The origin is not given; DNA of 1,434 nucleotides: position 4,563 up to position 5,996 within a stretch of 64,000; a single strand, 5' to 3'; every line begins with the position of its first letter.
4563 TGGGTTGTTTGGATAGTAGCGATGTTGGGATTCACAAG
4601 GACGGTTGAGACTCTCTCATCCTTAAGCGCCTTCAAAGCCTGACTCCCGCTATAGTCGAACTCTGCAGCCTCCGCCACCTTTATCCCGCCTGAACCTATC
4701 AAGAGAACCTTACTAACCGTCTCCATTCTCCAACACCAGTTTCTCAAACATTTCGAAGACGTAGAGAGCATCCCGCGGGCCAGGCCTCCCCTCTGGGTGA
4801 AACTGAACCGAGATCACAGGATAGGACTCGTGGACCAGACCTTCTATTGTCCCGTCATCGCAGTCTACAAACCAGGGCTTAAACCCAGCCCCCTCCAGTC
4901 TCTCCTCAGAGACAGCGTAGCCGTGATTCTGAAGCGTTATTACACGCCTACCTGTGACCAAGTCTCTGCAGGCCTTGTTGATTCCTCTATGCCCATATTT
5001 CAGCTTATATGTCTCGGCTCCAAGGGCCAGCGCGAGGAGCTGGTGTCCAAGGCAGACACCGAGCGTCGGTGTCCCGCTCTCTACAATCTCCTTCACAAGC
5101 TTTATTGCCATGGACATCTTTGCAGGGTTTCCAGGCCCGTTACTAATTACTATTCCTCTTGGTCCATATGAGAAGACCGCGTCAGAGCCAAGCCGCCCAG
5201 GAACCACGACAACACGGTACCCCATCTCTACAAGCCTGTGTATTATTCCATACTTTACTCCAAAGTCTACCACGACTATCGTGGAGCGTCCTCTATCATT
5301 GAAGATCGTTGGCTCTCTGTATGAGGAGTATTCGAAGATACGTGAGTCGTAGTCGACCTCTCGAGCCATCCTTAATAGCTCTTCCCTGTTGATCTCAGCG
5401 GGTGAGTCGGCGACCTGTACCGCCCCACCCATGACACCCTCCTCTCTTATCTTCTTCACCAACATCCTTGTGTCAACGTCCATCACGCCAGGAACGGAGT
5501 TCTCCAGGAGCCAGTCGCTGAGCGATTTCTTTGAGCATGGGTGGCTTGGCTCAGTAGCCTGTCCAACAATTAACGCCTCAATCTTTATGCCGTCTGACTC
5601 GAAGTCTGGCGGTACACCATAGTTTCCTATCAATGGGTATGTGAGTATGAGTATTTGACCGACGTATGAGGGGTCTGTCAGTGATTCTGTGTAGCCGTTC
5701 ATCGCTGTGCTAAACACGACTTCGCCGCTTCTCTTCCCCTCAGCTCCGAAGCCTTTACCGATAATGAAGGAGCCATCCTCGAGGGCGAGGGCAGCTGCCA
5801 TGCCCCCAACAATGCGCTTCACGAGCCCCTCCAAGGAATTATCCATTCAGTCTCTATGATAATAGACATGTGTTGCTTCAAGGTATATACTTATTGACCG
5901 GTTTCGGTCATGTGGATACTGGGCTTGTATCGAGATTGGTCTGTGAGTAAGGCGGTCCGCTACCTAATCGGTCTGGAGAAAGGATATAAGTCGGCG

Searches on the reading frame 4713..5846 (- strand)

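Call 111: search_protein_families(library=pfam, proteins=[window:4713-5846:-], max_evalue=0.00001)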
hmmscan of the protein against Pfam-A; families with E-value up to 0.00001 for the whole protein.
window:4713-5846:- (377 aa): 3 families
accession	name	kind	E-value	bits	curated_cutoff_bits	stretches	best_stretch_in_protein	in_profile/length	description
PF00117.34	GATase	-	4.4e-47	160.7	22.8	1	191-369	1-189/190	Glutamine amidotransferase class-I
PF00988.28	CPSase_sm_chain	-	2.4e-45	153.9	27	1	20-142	1-125/126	Carbamoyl-phosphate synthase small chain, CPSase domain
PF07722.19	Peptidase_C26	-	2.3e-10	41.1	20.5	1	236-281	83-128/219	Peptidase C26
